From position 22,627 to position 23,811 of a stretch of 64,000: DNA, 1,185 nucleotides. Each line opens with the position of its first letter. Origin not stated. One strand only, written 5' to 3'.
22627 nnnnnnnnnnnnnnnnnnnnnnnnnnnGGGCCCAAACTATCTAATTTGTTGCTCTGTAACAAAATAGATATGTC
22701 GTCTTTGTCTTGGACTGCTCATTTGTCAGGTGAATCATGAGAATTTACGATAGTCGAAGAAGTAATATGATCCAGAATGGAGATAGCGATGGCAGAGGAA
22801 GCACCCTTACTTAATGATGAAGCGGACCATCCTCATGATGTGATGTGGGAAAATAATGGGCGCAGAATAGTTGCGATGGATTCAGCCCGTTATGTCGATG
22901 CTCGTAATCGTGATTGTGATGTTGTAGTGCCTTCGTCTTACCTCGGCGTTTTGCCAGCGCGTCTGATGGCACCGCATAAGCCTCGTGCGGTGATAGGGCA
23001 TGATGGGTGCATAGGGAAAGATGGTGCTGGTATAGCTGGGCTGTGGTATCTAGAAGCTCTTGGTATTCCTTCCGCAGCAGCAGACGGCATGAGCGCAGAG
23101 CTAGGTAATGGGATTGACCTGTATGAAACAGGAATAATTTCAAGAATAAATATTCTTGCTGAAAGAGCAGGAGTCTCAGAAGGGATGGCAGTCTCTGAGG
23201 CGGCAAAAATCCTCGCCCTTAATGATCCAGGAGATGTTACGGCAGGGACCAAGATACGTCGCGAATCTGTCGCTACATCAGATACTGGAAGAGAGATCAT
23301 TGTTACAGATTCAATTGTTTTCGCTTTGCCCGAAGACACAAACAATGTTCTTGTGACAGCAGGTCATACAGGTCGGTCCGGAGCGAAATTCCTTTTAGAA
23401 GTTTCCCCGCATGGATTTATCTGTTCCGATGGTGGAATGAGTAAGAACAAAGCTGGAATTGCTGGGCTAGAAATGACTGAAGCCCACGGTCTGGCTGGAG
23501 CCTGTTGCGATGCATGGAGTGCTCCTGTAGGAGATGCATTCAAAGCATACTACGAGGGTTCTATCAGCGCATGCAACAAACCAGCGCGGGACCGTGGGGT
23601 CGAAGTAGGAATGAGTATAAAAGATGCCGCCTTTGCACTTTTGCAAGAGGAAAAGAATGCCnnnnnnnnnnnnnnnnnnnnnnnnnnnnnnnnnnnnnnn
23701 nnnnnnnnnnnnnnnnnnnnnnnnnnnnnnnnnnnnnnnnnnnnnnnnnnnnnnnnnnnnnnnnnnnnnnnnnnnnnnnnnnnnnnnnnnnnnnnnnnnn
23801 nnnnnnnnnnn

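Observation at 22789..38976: Two paralogues of an uncharacterised internally duplicated protein, each next to a CoA ligase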

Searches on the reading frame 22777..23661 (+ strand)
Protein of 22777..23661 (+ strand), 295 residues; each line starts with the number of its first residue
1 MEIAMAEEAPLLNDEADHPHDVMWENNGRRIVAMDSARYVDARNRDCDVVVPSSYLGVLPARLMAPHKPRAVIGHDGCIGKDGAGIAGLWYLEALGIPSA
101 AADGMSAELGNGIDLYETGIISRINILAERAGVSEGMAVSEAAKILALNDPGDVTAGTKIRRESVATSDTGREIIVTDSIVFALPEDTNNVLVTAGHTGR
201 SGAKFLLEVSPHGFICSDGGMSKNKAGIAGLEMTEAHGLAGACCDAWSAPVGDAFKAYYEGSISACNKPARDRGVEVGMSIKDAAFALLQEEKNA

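Call 6: search_protein_families(library=pfam, proteins=[window:22777-23661:+], max_evalue=1)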
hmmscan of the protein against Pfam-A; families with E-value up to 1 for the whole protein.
window:22777-23661:+ (295 aa): 2 families
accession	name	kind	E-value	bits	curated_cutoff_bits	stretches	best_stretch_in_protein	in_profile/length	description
PF00817.25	IMS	-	2.2e-06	28.1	23.2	2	257-285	31-56/148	impB/mucB/samB family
PF08827.16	DUF1805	-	0.00022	21.8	29.5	1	260-284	36-60/64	Domain of unknown function (DUF1805)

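Call 7: search_protein_families(library=ncbifam, proteins=[window:22777-23661:+], max_evalue=1)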
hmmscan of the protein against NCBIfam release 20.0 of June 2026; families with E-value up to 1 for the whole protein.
window:22777-23661:+ (295 aa): 1 family
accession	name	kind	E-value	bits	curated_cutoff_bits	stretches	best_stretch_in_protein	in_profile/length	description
NF002340.1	PRK01297.1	equivalog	0.18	10.6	564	1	163-204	302-346/372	ATP-dependent RNA helicase RhlB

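Call 10: find_homologous_proteins(query=window:22777-23661:+)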
Query window:22777-23661:+ (295 aa): 2010 proteins with E <= 0.001 among 5148 candidates; the best 120 are listed.
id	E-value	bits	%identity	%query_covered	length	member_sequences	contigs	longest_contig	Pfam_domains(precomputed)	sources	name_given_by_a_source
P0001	1.1e-182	624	96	99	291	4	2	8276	PF00817.26,PF08827.17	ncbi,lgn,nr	ncbi:MAG: hypothetical protein VX725_04735 [Actinomycetota bacterium]|nr:hypothetical protein [Actin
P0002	1.4e-176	604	92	98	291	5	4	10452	PF00817.26,PF08827.17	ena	-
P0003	2.3e-174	597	90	98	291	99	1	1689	PF00817.26,PF08827.17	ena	-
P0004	2.5e-173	593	91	98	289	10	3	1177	PF00817.26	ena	-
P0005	7.9e-172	588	89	98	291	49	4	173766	PF08827.17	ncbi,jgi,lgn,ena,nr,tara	ncbi:MAG: hypothetical protein CL457_01050 [Acidimicrobiaceae bacterium]|nr:hypothetical protein [Ac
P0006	4.8e-169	579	88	98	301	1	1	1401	PF00817.26,PF08827.17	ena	-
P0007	9.5e-169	578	88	98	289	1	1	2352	PF00817.26,PF08827.17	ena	-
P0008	7.6e-163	559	86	97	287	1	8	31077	PF00817.26,PF08827.17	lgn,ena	-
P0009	2.0e-162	557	86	97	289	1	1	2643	PF00817.26,PF08827.17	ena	-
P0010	4.2e-162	556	86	97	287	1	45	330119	PF00817.26,PF08827.17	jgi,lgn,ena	-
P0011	5.2e-162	556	86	97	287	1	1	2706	PF00817.26,PF08827.17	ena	-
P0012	2.6e-161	554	86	97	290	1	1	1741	PF00817.26,PF08827.17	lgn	-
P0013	3.6e-161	553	84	98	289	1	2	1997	PF00817.26,PF08827.17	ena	-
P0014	7.3e-161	552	86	98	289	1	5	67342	PF00817.26,PF08827.17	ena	-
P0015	8.1e-161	552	86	97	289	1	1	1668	PF00817.26,PF08827.17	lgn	-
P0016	1.4e-160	551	86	97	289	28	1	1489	PF00817.26,PF08827.17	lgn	-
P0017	2.2e-160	551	86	95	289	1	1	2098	PF00817.26,PF08827.17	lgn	-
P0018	5.6e-160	549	86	97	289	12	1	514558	PF00817.26,PF08827.17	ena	-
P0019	7.1e-160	549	83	97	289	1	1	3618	PF00817.26,PF08827.17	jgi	jgi:hypothetical protein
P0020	8.1e-160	549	85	97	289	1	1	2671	PF00817.26,PF08827.17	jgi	jgi:hypothetical protein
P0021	8.7e-160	549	85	97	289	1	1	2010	PF00817.26,PF08827.17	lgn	-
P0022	1.5e-159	548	85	97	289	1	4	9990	PF08827.17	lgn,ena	-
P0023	1.7e-159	548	85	97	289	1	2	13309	PF00817.26,PF08827.17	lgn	-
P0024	2.9e-159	547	84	97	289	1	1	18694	PF00817.26,PF08827.17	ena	-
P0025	4.6e-159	546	85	97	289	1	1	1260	PF08827.17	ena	-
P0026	4.7e-159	546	86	97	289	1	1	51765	PF00817.26,PF08827.17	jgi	jgi:hypothetical protein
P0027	6.9e-159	546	85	97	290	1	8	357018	PF08827.17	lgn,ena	-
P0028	7.1e-159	546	85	97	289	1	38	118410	PF00817.26,PF08827.17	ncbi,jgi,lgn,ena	ncbi:MAG: hypothetical protein ACI9BK_000130 [Acidimicrobiales bacterium]|jgi:uncharacterized protei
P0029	7.2e-159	546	85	97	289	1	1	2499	PF00817.26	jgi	jgi:hypothetical protein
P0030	7.7e-159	546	85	97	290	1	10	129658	PF08827.17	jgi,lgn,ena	jgi:uncharacterized protein YunC (DUF1805 family)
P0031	1.0e-158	545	85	98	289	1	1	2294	PF00817.26,PF08827.17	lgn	-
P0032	1.1e-158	545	85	97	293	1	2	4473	PF00817.26,PF08827.17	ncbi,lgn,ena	-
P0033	2.1e-158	544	84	97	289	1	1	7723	PF00817.26,PF08827.17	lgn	-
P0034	2.7e-158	544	84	97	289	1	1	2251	PF00817.26,PF08827.17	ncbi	-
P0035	4.1e-158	543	85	98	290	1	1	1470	PF00817.26,PF08827.17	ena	-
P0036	5.1e-158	543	85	97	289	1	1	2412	PF00817.26,PF08827.17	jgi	jgi:uncharacterized protein YunC (DUF1805 family)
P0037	5.6e-158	543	85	97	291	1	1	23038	PF00817.26,PF08827.17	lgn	-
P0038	6.3e-158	543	84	97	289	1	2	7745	PF00817.26,PF08827.17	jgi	jgi:uncharacterized protein YunC (DUF1805 family)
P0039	6.6e-158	543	84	97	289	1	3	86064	PF08827.17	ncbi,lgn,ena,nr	ncbi:MAG: hypothetical protein VYD77_03820 [Actinomycetota bacterium]|nr:hypothetical protein [Actin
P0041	8.5e-158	542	84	97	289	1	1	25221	PF08827.17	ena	-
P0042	1.7e-157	541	83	97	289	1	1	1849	PF00817.26,PF08827.17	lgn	-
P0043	1.9e-157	541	84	98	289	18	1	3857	PF00817.26,PF08827.17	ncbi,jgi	-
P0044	1.9e-157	541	83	97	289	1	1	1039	PF00817.26,PF08827.17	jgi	jgi:uncharacterized protein YunC (DUF1805 family)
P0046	5.2e-157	540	84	98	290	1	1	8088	PF00817.26,PF08827.17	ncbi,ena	-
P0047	5.7e-157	540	84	98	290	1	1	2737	PF00817.26,PF08827.17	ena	-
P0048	6.5e-157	539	84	98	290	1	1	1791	PF00817.26,PF08827.17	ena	-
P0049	7.9e-157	539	83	98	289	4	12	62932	PF00817.26,PF08827.17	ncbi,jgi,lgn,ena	ncbi:MAG: hypothetical protein ACKVIY_14460 [Acidimicrobiales bacterium]|jgi:hypothetical protein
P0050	8.3e-157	539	84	98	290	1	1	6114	PF00817.26,PF08827.17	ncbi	-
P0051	1.2e-156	538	84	98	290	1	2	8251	PF00817.26,PF08827.17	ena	-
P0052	1.3e-156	538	84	97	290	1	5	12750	PF00817.26,PF08827.17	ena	-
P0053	1.4e-156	538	83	97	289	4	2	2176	PF00817.26,PF08827.17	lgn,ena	-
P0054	1.5e-156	538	84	98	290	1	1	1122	PF00817.26,PF08827.17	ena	-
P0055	1.5e-156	538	83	98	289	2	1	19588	PF00817.26,PF08827.17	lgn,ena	-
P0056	1.6e-156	538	84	98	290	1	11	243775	PF00817.26,PF08827.17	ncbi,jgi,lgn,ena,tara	tara:strand:- start:22971 stop:23843 length:873 start_codon:yes stop_codon:yes gene_type:complete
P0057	1.6e-156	538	84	98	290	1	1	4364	PF00817.26,PF08827.17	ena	-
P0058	2.0e-156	538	84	98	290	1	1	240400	PF00817.26,PF08827.17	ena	-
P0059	2.6e-156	537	84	98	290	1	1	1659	PF00817.26,PF08827.17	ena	-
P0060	2.7e-156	537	84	98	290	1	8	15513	PF00817.26,PF08827.17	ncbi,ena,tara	tara:strand:- start:81 stop:953 length:873 start_codon:yes stop_codon:yes gene_type:complete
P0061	3.5e-156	537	84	98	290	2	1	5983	PF00817.26,PF08827.17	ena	-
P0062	3.9e-156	537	84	98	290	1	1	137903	PF00817.26,PF08827.17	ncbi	-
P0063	4.0e-156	537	84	98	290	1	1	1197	PF00817.26,PF08827.17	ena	-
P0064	4.1e-156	537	83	97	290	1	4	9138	PF00817.26,PF08827.17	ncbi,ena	-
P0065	4.7e-156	537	84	97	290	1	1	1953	PF00817.26,PF08827.17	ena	-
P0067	6.2e-156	536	84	98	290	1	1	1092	PF00817.26,PF08827.17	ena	-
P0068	6.6e-156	536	83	97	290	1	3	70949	PF00817.26,PF08827.17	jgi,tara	tara:strand:+ start:25434 stop:26306 length:873 start_codon:yes stop_codon:yes gene_type:complete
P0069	7.6e-156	536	84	98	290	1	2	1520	PF00817.26,PF08827.17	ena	-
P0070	7.6e-156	536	83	97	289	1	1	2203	PF08827.17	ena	-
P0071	1.2e-155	535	84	97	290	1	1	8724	PF00817.26,PF08827.17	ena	-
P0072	1.5e-155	535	83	97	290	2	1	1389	PF00817.26,PF08827.17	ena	-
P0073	1.6e-155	535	83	97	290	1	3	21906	PF00817.26,PF08827.17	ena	-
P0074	2.1e-155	534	83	97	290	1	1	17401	PF08827.17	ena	-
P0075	2.2e-155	534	85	97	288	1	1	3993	PF00817.26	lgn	-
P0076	3.0e-155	534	84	98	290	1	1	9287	PF00817.26,PF08827.17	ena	-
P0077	3.3e-155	534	84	98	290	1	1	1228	PF00817.26,PF08827.17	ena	-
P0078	4.4e-155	533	83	97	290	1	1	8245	PF08827.17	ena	-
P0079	4.7e-155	533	83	97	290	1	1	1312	PF00817.26,PF08827.17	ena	-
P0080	7.6e-155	533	82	97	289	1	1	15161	PF00817.26,PF08827.17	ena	-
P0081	9.3e-155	532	83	97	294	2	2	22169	PF00817.26,PF08827.17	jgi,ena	-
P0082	9.4e-155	532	83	97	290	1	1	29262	PF00817.26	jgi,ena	-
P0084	1.6e-154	532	83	97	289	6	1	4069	PF00817.26,PF08827.17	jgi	jgi:uncharacterized protein YunC (DUF1805 family)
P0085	2.9e-154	531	83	97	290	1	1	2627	PF08827.17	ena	-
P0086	5.3e-154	530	83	97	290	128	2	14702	PF08827.17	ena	-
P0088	1.0e-153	529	83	97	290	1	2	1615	PF00817.26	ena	-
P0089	1.1e-153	529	84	96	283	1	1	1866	PF08827.17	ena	-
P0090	1.3e-153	529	82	97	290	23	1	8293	PF00817.26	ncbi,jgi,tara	tara:strand:+ start:519 stop:1391 length:873 start_codon:yes stop_codon:yes gene_type:complete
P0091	2.6e-153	528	83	97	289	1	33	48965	PF00817.26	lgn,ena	-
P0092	2.9e-153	527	82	95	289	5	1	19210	PF00817.26,PF08827.17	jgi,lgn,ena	jgi:uncharacterized protein YunC (DUF1805 family)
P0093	3.1e-153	527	82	97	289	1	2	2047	PF08827.17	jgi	jgi:uncharacterized protein YunC (DUF1805 family)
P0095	1.9e-151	521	82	97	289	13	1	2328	PF00817.26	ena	-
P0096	3.2e-150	517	80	97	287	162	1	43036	PF00817.26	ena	-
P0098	5.9e-147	507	79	97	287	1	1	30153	PF00817.26,PF08827.17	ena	-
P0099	4.9e-145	500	83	92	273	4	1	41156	PF00817.26,PF08827.17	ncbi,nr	ncbi:MAG: hypothetical protein CL453_03730 [Acidimicrobiaceae bacterium]|nr:hypothetical protein [Ac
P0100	1.8e-144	499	87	87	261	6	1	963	PF00817.26,PF08827.17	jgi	jgi:uncharacterized protein YunC (DUF1805 family)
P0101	6.9e-144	497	86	87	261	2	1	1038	PF08827.17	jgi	jgi:uncharacterized protein YunC (DUF1805 family)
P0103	4.7e-143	494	78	98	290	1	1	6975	PF00817.26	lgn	-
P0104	2.8e-142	491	78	97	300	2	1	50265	PF00817.26,PF08827.17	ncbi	-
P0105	4.8e-141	487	86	87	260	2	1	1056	PF00817.26,PF08827.17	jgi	jgi:uncharacterized protein YunC (DUF1805 family)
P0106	1.2e-139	483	84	87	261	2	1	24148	PF08827.17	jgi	-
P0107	8.0e-136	470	74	97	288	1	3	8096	PF00817.26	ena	-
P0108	1.0e-129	450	71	98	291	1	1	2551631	PF00817.26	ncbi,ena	-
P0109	5.6e-127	441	72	98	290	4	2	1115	PF00817.26,PF08827.17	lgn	-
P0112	1.2e-123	430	69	98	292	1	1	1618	PF00817.26,PF08827.17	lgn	-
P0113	5.0e-123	428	71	96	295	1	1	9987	PF00817.26,PF08827.17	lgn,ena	-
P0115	1.9e-120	420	68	97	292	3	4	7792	PF00817.26,PF08827.17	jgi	jgi:hypothetical protein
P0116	2.1e-120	420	69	95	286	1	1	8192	PF00817.26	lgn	-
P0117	6.9e-120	418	68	96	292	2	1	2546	PF00817.26,PF08827.17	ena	-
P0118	8.8e-119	414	68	95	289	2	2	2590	PF00817.26,PF08827.17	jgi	jgi:uncharacterized protein YunC (DUF1805 family)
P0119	4.0e-117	409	68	96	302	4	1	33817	PF00817.26,PF08827.17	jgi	jgi:uncharacterized protein YunC (DUF1805 family)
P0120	4.2e-117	409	65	97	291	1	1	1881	PF00817.26,PF08827.17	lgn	-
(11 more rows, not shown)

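Call 11: search_solved_structures(query=window:22777-23661:+, max_evalue=10, show_alignments=3)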
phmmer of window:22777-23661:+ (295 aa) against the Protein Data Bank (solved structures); distinct sequences matched with E-value up to 10: 0.

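Call 17: search_solved_structures(query=A1, max_evalue=10, show_alignments=4)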
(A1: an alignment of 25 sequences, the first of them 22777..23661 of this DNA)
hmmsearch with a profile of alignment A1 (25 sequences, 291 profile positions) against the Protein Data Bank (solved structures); distinct sequences matched with E-value up to 10: 0.

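Call 18: find_related_loci(query=A1, collection=genome_contigs, flank=6000)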
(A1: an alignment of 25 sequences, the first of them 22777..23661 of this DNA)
Query A1 (295 aa) in genome_contigs; peptide patterns used: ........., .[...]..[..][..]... (x = any residue, [..] = any of these).
346 stretches matched a pattern; 315 encode a relative of the query (tblastn E <= 1e-3); the best 80 are kept; 80 distinct loci.
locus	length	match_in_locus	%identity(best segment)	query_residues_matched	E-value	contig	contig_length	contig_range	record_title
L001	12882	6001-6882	90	2-295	0e+0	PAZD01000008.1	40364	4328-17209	MAG: Acidimicrobiaceae bacterium isolate SP83 74661, whole genome shotgun sequence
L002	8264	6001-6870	91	4-293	0e+0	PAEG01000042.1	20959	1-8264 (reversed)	MAG: Acidimicrobiaceae bacterium isolate MED867 39996, whole genome shotgun sequence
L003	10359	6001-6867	91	5-293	2e-180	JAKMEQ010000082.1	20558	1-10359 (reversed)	MAG: Acidimicrobiales bacterium isolate MOX_bin50 MunidaSAW.contigs.fa_k127_931842, whole genome shotgun sequence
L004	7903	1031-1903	89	4-294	2e-178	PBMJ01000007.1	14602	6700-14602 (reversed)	MAG: Acidimicrobiaceae bacterium isolate SP215 18679, whole genome shotgun sequence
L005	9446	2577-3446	89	5-294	5e-178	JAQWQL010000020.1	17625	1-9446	MAG: Acidimicrobiales bacterium isolate cluster2_bin.251 k141_2896800, whole genome shotgun sequence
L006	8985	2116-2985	86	2-292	5e-171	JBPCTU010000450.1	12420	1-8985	MAG: Acidimicrobiales bacterium isolate MAG_seacave_99 S1Ck127_5708030, whole genome shotgun sequence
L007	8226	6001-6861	85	5-291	1e-165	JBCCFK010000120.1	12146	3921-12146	MAG: Actinomycetota bacterium isolate P01_B01_bin.17 k141_3142946_length_12146_cov_12.0000, whole genome shotgun sequenc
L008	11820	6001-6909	85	5-292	5e-165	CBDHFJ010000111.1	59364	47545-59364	MAG: Acidimicrobiales bacterium isolate e8aadc22-aadd-464e-86f0-3648bb968b02 genome assembly, contig: contig_111, whole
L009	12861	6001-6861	84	5-292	6e-163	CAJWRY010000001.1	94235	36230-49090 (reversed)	MAG TPA_asm: uncultured Candidatus Microthrix sp. isolate ERR598968_bin.49_MetaBAT_v2.12.1_MAG genome assembly, contig:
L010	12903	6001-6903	83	5-292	5e-162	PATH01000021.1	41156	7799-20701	MAG: Acidimicrobiaceae bacterium isolate SAT161 92896, whole genome shotgun sequence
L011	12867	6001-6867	84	5-293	7e-162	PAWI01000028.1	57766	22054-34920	MAG: Acidimicrobiaceae bacterium isolate SAT136 250797, whole genome shotgun sequence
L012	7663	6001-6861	84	5-291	8e-162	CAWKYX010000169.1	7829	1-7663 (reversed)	MAG: Acidimicrobiia bacterium isolate CB4_SCM.92 genome assembly, contig: Ga0302127_10005324, whole genome shotgun seque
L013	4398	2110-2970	83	5-292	4e-165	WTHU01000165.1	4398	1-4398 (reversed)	MAG: Acidimicrobiales bacterium isolate PL34865bin_12 NODE_11832_length_4398_cov_7.766521, whole genome shotgun sequence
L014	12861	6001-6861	83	5-292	6e-161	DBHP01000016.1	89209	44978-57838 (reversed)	MAG TPA_asm: Candidatus Microthrix sp. UBA825 UBA825_contig_1910, whole genome shotgun sequence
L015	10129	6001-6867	83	3-292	1e-160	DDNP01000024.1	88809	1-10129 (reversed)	MAG TPA_asm: Candidatus Microthrix sp. UBA2517 UBA2517_contig_5908, whole genome shotgun sequence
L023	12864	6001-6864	81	4-291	7e-157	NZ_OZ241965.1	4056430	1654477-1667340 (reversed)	MAG: Candidatus Poriferisocius sp. isolate b25f411a-8abc-437d-a916-241d4d5bb498 chromosome 1, complete sequence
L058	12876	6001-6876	70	2-292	5e-133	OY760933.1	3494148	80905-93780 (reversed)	MAG: Acidimicrobiales bacterium isolate b23e3463-bb66-4d81-aeee-4505f53c6dd8 genome assembly, chromosome: 1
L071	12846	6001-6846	67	11-292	8e-119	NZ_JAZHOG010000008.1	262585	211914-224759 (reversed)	Elongatibacter sediminis strain CH-27 NODE_8_length_262585_cov_106.046174, whole genome shotgun sequence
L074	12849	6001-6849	65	11-292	4e-118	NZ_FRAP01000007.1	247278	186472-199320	Pseudonocardia thermophila strain DSM 43832, whole genome shotgun sequence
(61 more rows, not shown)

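Call 27: search_protein_families(library=pfam, proteins=[L071:462-2891:+, L071:3830-5869:+, L071:9996-11267:+, L071:11080-12339:+, L074:10-1152:+, L074:4943-5716:+, L074:7960-9561:+, L074:9554-9946:+, L074:11291-12247:+], max_evalue=0.00001)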
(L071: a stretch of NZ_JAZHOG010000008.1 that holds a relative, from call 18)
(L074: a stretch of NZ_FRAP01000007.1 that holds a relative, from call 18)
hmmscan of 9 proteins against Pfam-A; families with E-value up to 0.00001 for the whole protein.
L071:462-2891:+ (809 aa): 2 families
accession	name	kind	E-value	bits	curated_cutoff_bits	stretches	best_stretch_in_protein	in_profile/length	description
PF00593.30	TonB_dep_Rec_b-barrel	-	1.2e-41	144.5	27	1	325-761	35-435/436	TonB dependent receptor-like, beta-barrel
PF07715.20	Plug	-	4.1e-17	63.1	23.9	1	56-164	2-107/107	TonB-dependent Receptor Plug Domain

L071:3830-5869:+ (679 aa): 3 families
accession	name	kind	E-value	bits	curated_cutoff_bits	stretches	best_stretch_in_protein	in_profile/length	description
PF01968.24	Hydantoinase_A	-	1.1e-87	294.5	22.9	1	198-487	1-290/291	Hydantoinase/oxoprolinase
PF05378.19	Hydant_A_N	-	1.4e-37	129.6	25.2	1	4-177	1-175/176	Hydantoinase/oxoprolinase N-terminal region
PF19278.4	Hydant_A_C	-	2.1e-07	31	21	1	515-668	25-182/193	Hydantoinase/oxoprolinase C-terminal domain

L071:9996-11267:+ (423 aa): 1 family
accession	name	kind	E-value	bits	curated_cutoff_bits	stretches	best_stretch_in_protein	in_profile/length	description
PF00067.27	p450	-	7.5e-38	130.9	22.8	1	98-411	81-453/462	Cytochrome P450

L071:11080-12339:+ (419 aa): 3 families
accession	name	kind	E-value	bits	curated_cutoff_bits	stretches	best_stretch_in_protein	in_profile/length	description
PF08240.17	ADH_N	-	8.1e-27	94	23.5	1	100-214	2-103/104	Alcohol dehydrogenase GroES-like domain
PF00107.32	ADH_zinc_N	-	2.4e-23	83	31.8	1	256-383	1-128/129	Zinc-binding dehydrogenase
PF13602.12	ADH_zinc_N_2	-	2.1e-12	48.6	27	1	289-417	1-134/134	Zinc-binding dehydrogenase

L074:10-1152:+ (380 aa): 2 families
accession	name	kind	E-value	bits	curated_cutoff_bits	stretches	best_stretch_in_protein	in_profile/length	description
PF00108.29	Thiolase_N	-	1.1e-63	215.5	26.4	1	4-249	12-259/260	Thiolase, N-terminal domain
PF02803.24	Thiolase_C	-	5.5e-43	145.9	27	1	258-379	2-123/123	Thiolase, C-terminal domain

L074:4943-5716:+ (257 aa): 2 families
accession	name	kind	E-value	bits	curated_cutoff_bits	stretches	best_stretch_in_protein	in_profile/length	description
PF07729.17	FCD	-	2e-20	73.9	24.3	1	112-232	2-124/125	FCD domain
PF00392.27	GntR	-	9.9e-16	57.6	27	1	24-81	4-61/64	Bacterial regulatory proteins, gntR family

L074:7960-9561:+ (533 aa): 1 family
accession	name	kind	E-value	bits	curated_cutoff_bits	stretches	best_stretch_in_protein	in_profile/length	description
PF04909.20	Amidohydro_2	-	1e-35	124.4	26.4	1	281-529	57-288/289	Amidohydrolase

L074:9554-9946:+ (130 aa): 3 families
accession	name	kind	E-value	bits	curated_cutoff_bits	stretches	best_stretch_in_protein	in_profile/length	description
PF00355.32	Rieske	-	6e-16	58.6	20.3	1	18-118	4-88/88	Rieske [2Fe-2S] domain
PF13806.12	Rieske_2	-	1.8e-11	44.3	27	1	21-127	7-102/104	Rieske-like [2Fe-2S] domain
PF22543.2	Rieske_4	-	5.6e-07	30.3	28.4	1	29-107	13-79/119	Soluble Rieske-type ferredoxin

L074:11291-12247:+ (318 aa): 4 families
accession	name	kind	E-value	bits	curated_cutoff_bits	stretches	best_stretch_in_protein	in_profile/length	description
PF13561.12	adh_short_C2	-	5.4e-59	200.1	27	1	83-313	1-234/236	Enoyl-(Acyl carrier protein) reductase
PF00106.31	adh_short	-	4.8e-56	189.8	26.6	1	77-263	1-190/195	short chain dehydrogenase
PF08659.16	KR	-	6.1e-12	46.2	22.6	1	80-227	4-154/180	KR domain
PF01370.27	Epimerase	-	6.4e-08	32.7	20.9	1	80-256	2-179/240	NAD dependent epimerase/dehydratase family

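Call 28: search_protein_representatives(alignment_id=A1)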
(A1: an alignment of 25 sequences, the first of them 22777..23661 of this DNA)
Query: 25 sequences, 291 profile positions. Proteins with E-value up to 0.001 (for the whole library): 1103; up to 1e-10: 670; up to 1e-30: 178. The best 150 are listed.
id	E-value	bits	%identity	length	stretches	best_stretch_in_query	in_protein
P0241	4.9e-121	419.6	-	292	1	15-286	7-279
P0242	8.4e-116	402.4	-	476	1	4-289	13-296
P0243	2.5e-114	397.6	-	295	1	16-288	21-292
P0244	3.6e-106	370.8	-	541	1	4-287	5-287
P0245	1.1e-83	297.0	-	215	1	1-172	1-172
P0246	2.8e-81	289.1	-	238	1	19-202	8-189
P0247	2.1e-78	279.7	-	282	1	15-285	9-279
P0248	5.1e-75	268.6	-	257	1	5-211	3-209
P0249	8.1e-75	267.9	-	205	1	54-245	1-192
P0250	1.0e-74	267.6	-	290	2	5-153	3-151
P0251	3.9e-72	259.1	-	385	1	4-166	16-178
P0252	5.5e-72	258.6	-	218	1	5-163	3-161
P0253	4.7e-71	255.6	-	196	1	60-209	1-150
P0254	5.5e-71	255.3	-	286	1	13-286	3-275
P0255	5.9e-67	242.1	-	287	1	15-288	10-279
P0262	3.7e-58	213.2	-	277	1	15-288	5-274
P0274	1.2e-48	182.0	-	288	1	17-288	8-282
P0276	3.0e-48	180.7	-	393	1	18-287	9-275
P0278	1.4e-47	178.5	-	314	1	17-283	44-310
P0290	5.6e-43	163.4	-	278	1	24-282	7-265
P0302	1.1e-40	155.9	-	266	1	31-287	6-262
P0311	1.2e-39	152.4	-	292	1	14-286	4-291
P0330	3.0e-37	144.6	-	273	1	44-283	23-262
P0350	6.2e-36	140.3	-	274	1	26-288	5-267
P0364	6.8e-35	136.9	-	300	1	11-282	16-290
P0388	3.1e-33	131.4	-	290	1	10-287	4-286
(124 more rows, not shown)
